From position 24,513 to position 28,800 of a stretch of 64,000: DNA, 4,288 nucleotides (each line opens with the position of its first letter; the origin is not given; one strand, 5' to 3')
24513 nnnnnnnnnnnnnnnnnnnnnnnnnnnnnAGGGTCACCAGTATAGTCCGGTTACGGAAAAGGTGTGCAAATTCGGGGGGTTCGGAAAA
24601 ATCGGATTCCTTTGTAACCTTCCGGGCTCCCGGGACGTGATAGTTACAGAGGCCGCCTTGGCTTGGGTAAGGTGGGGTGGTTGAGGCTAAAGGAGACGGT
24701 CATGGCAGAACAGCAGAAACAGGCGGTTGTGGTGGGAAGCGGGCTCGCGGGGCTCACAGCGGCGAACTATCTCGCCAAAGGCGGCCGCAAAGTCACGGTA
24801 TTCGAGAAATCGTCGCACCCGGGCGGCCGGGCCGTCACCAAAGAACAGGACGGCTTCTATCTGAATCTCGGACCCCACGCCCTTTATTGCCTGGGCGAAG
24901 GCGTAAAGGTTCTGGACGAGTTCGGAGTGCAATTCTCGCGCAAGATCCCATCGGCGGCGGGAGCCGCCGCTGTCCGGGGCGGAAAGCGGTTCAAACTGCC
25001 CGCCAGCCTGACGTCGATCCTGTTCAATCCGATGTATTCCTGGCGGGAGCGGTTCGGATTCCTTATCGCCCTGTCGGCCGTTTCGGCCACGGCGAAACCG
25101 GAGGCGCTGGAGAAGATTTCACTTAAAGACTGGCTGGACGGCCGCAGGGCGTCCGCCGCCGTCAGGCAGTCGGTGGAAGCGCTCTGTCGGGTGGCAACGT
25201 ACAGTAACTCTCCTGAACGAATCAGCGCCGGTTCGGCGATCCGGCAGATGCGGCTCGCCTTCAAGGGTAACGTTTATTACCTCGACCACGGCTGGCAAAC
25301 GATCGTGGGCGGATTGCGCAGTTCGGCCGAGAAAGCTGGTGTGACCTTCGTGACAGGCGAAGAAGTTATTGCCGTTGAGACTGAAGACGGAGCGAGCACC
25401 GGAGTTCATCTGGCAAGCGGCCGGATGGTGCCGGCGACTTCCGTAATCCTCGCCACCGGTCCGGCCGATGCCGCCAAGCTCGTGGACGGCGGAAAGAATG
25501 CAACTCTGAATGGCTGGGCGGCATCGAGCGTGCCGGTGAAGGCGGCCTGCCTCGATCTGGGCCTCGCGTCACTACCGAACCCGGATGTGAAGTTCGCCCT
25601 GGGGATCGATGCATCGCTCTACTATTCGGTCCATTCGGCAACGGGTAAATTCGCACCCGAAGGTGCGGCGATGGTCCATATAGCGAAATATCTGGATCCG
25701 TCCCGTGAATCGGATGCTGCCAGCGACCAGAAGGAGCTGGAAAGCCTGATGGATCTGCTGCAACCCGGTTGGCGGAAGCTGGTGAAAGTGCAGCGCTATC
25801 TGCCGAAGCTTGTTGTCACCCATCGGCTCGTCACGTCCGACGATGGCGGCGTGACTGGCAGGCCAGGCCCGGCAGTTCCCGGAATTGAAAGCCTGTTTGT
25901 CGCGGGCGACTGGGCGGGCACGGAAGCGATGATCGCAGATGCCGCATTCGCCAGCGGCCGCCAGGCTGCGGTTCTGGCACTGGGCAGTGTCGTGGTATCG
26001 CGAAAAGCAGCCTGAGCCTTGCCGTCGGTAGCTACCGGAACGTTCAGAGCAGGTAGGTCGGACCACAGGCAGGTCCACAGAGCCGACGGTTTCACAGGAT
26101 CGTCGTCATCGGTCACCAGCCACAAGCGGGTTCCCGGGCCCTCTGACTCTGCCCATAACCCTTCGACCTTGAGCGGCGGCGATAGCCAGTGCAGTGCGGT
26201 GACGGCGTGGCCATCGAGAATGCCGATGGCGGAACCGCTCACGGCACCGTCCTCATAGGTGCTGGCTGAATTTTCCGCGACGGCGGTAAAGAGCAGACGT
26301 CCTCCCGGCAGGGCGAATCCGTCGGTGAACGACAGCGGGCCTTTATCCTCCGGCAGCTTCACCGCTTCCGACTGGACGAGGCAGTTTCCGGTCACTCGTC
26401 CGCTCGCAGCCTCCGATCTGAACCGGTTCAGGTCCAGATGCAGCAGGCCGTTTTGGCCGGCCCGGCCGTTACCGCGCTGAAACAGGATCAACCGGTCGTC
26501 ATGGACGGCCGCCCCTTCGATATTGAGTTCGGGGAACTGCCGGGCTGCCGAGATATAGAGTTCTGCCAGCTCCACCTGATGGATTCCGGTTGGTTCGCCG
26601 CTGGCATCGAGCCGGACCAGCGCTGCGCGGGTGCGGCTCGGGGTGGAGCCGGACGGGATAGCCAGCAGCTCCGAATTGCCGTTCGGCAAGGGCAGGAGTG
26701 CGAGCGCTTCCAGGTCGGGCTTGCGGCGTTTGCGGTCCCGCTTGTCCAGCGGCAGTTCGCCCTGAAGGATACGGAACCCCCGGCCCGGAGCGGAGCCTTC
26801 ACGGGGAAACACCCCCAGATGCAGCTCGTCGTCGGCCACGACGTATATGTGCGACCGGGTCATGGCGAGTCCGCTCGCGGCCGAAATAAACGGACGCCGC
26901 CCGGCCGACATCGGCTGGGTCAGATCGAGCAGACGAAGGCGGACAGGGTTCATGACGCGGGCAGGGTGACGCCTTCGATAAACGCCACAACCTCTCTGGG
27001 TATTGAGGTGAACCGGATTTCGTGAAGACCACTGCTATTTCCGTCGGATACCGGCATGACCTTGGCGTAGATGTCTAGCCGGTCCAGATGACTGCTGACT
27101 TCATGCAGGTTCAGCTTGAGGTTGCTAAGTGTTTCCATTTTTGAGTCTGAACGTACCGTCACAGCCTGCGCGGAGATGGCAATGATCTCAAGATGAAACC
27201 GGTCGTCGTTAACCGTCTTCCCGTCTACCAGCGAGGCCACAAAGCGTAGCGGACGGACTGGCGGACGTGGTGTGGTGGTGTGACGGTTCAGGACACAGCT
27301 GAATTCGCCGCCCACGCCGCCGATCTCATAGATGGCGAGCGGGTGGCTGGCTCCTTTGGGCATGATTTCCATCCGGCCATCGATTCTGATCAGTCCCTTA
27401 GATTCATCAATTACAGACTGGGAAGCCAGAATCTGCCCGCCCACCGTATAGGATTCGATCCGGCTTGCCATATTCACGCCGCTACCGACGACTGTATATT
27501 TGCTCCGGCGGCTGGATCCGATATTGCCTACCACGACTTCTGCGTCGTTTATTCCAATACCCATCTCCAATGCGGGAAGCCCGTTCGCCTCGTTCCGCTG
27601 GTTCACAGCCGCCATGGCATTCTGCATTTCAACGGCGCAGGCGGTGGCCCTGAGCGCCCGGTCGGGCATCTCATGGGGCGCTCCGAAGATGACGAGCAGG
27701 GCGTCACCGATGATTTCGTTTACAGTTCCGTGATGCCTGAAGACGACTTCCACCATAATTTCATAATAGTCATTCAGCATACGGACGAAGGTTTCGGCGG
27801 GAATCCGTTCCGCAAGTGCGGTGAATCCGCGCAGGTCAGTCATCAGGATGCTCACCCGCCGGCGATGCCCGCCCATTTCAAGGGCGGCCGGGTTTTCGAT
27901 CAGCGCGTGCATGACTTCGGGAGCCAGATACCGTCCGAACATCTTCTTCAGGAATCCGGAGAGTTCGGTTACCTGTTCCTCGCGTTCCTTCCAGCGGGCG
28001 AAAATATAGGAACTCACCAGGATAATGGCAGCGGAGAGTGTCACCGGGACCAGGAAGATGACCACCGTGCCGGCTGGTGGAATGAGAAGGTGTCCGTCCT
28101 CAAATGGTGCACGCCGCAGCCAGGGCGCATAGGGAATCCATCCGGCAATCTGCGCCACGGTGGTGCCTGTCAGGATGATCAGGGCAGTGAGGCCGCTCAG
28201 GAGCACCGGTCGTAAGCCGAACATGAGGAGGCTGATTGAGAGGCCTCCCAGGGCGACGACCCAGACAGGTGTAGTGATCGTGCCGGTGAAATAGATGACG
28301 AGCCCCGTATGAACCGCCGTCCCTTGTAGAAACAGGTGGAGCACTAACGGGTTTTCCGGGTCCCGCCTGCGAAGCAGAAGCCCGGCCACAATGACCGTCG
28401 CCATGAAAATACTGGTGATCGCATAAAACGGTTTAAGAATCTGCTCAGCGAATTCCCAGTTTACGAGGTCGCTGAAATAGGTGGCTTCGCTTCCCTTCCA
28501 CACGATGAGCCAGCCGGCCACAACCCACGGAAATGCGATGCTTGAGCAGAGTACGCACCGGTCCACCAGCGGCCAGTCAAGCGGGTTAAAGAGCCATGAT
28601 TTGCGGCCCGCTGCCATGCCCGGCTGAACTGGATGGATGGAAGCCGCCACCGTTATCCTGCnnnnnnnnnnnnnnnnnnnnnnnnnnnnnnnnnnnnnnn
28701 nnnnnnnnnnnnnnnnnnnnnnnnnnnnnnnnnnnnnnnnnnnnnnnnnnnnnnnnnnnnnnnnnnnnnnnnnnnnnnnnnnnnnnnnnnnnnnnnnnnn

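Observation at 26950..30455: Operon pairing a membrane adenylate cyclase with a cNMP-binding-domain UbiB/ABC1-kinase fusion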

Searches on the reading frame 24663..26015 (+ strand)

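Call 3: search_protein_families(library=pfam, proteins=[window:24663-26015:+], max_evalue=0.01)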
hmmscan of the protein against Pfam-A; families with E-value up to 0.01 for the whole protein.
window:24663-26015:+ (450 aa): 16 families
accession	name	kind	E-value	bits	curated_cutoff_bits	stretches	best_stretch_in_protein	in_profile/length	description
PF01593.30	Amino_oxidase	-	1.1e-24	88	19.8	1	28-438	1-441/443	Flavin containing amine oxidoreductase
PF13450.12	NAD_binding_8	-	1.6e-16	60.7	21.9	1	23-78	1-56/68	NAD(P)-binding Rossmann-like domain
PF01266.30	DAO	-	7e-16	59.1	27.9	1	21-274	2-213/353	FAD dependent oxidoreductase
PF03486.20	HI0933_like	-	6.3e-11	42.6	50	2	201-273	98-170/244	HI0933-like protein Rossmann domain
PF07992.20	Pyr_redox_2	-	4.2e-10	40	26.1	1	20-59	2-42/291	Pyridine nucleotide-disulphide oxidoreductase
PF00890.30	FAD_binding_2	-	2.6e-09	37.2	20.4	1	21-55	2-36/414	FAD binding domain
PF00070.33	Pyr_redox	-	3.5e-09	37.5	22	1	21-56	2-36/82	Pyridine nucleotide-disulphide oxidoreductase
PF12831.13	FAD_oxidored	-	7.4e-08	32.5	27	1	22-58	3-39/416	FAD dependent oxidoreductase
PF13454.12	NAD_binding_9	-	7.2e-07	29.7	21.8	0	22-69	1-53/155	FAD-NAD(P)-binding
PF01134.28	GIDA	-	3.2e-06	26.9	22.1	0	21-49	2-30/391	Glucose inhibited division protein A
PF01946.23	Thi4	-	4.4e-06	26.5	26.2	1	19-59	18-59/235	Thi4 family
PF06100.17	MCRA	-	0.00022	20.7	23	1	18-69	1-58/495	MCRA family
PF01494.25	FAD_binding_3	-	0.00026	20.8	22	1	20-58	3-43/349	FAD binding domain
PF21799.2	MurD-like_N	-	0.00084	20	27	1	19-61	1-43/88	Mur ligase MurD-like, N-terminal domain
PF04820.20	Trp_halogenase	-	0.0021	17.5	21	0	217-266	163-212/458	Tryptophan halogenase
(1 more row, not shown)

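Call 4: search_protein_families(library=ncbifam, proteins=[window:24663-26015:+], max_evalue=0.01)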
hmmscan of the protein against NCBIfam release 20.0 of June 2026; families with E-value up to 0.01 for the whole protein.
window:24663-26015:+ (450 aa): 115 families (the best 25 are shown)
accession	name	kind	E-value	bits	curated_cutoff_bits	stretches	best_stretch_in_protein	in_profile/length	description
TIGR03467.1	HpnE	equivalog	9.2e-23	81.2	283.05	1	22-438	2-427/430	hydroxysqualene dehydroxylase HpnE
NF005560.0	PRK07233.1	equivalog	1.9e-21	76.4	252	1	21-366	3-354/435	hypothetical protein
NF058655.1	CrtID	equivalog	8.5e-20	71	640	2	22-93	2-69/478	bifunctional phytoene desaturase/3,4-desaturase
TIGR02734.1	crtI_fam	subfamily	6.6e-19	68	238.1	2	21-73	1-53/504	phytoene desaturase family protein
NF045637.1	carotdesatCrtDProt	equivalog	3.1e-17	62.3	580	2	22-74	2-54/485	1-hydroxycarotenoid 3,4-desaturase CrtD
TIGR00562.1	proto_IX_ox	equivalog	1.1e-15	57.2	97.85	1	18-196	2-181/470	protoporphyrinogen oxidase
NF042421.1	hydcarot_desat_CrtD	equivalog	2.9e-14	52.4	500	1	19-85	2-67/487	1-hydroxycarotenoid 3,4-desaturase CrtD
TIGR02733.1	desat_CrtD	equivalog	1.7e-11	43.5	549.7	1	19-77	2-60/492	C-3',4' desaturase CrtD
TIGR00275.1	TIGR00275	subfamily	9.7e-11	41.1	183.8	2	201-278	95-170/401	aminoacetone oxidase family FAD-binding enzyme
NF008845.0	PRK11883.1-5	equivalog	1.1e-10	40.4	560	1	16-74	2-66/468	protoporphyrinogen oxidase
NF005548.0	PRK07208.1-4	equivalog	2.3e-10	39.7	389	1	17-79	2-64/488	hypothetical protein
NF008843.0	PRK11883.1-3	equivalog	7.7e-10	38.4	406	1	19-84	2-69/424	protoporphyrinogen oxidase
TIGR02730.1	carot_isom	equivalog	1.5e-09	37.2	586.9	1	21-79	3-61/493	carotenoid isomerase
NF005547.0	PRK07208.1-3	equivalog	2.4e-09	36.4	380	1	16-253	2-247/465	hypothetical protein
NF045765.1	PhenlGlyoxDHPadH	equivalog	6e-09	35.3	475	1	15-51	140-176/416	NADH-dependent phenylglyoxylate dehydrogenase subunit epsilon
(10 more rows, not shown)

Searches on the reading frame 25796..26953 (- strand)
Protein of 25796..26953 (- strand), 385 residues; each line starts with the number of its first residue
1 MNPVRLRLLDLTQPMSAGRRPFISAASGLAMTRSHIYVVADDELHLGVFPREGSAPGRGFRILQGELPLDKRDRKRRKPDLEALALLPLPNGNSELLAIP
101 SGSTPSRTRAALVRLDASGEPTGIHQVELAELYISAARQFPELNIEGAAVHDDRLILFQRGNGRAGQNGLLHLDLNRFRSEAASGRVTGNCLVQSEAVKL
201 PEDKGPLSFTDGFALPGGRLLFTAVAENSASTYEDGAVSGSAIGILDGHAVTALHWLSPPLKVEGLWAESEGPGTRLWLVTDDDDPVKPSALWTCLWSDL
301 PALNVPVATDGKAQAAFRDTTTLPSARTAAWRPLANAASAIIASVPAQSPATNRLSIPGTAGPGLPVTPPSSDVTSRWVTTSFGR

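Call 3: search_protein_families(library=pfam, proteins=[window:25796-26953:-], max_evalue=0.01)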
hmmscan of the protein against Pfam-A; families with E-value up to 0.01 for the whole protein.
window:25796-26953:- (385 aa): 2 families
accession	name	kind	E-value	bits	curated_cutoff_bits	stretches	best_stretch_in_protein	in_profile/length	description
PF22000.2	DUF6929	-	2.9e-66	224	27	1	23-293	2-282/286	Family of unknown function (DUF6929)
PF21851.2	DUF6910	-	4.2e-56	190.7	27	1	74-286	1-225/225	Family of unknown function (DUF6910)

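Call 4: search_protein_families(library=ncbifam, proteins=[window:25796-26953:-], max_evalue=0.01)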
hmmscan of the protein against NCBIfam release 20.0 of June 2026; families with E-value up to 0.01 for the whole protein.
window:25796-26953:- (385 aa): 0 families

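Call 46: search_solved_structures(query=window:25796-26953:-, max_evalue=1)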
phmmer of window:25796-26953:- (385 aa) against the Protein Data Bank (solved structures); distinct sequences matched with E-value up to 1: 0.

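Call 61: search_protein_families(library=padloc, proteins=[window:25796-26953:-], max_evalue=0.01)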
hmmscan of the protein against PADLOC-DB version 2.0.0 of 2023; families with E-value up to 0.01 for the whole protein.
window:25796-26953:- (385 aa): 0 families

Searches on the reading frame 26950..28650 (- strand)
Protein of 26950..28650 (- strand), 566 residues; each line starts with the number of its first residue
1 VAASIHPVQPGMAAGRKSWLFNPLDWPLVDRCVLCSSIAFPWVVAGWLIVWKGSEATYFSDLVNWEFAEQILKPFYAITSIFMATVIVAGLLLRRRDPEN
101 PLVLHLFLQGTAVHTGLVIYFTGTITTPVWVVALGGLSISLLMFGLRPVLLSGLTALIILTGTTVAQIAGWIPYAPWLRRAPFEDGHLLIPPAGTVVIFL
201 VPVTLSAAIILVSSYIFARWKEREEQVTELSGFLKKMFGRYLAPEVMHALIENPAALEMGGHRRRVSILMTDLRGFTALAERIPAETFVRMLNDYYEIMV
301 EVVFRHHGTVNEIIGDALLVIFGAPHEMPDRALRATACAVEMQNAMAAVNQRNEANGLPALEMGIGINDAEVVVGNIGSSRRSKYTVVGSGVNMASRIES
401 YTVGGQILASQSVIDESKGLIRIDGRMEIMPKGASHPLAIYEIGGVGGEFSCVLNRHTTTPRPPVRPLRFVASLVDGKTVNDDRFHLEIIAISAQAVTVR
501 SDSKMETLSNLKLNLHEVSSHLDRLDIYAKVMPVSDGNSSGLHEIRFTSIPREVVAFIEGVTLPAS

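Call 3: search_protein_families(library=pfam, proteins=[window:26950-28650:-], max_evalue=0.01)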
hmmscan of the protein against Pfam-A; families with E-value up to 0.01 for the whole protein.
window:26950-28650:- (566 aa): 1 family
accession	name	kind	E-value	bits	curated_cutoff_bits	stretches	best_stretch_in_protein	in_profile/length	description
PF00211.25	Guanylate_cyc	-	4.3e-25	88.8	21.9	1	265-433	8-172/183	Adenylate and Guanylate cyclase catalytic domain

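Call 4: search_protein_families(library=ncbifam, proteins=[window:26950-28650:-], max_evalue=0.01)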
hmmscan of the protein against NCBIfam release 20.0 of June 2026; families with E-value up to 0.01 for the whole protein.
window:26950-28650:- (566 aa): 1 family
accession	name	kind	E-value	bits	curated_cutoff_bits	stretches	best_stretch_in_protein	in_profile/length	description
TIGR03903.1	TOMM_kin_cyc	equivalog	7e-07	27.4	705.75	1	292-412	318-431/1267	TOMM system kinase/cyclase fusion protein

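Call 19: list_cluster_members(proteins=[P0001, window:26950-28617:-, window:25796-26953:-])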
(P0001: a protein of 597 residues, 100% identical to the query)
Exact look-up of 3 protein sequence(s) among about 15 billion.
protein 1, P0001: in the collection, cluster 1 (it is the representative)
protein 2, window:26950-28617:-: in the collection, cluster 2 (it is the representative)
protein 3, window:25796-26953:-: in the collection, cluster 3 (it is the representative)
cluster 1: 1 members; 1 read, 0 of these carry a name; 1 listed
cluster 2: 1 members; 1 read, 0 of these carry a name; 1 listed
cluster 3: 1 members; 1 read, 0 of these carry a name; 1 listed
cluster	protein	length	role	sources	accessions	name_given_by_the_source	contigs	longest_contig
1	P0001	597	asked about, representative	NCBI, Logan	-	-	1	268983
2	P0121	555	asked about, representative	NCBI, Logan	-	-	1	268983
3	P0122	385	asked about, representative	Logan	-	-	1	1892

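Call 61: search_protein_families(library=padloc, proteins=[window:26950-28650:-], max_evalue=0.01)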
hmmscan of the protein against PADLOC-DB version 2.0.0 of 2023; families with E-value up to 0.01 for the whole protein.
window:26950-28650:- (566 aa): 11 families
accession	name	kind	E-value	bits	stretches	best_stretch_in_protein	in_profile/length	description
PDLC00734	PycC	-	1.2e-20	72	1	258-403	182-325/374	Pycsar cyclase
PDLC02367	PycC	-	1.3e-15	55.5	1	263-417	41-192/226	-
PDLC02369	PycC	-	9.8e-11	39.7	1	266-416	47-190/248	-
PDLC02370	PycC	-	2e-09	35.3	1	271-415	87-236/340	-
PDLC02368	PycC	-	2.2e-08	32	1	261-400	40-180/234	-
PDLC00766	PycC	-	1e-07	29.7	1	265-420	43-198/232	Pycsar cyclase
PDLC00765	PycC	-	7.7e-07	26.5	1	269-416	261-411/477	Pycsar cyclase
PDLC00764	PycC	-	3.3e-05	21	1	268-412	97-248/449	Pycsar cyclase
PDLC00763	PycC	-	0.00012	19.5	1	270-412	58-202/268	Pycsar cyclase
PDLC02366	PycC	-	0.0013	15.7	1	324-415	110-431/486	-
PDLC00767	PycC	-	0.0077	13.6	0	271-417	98-249/337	Pycsar cyclase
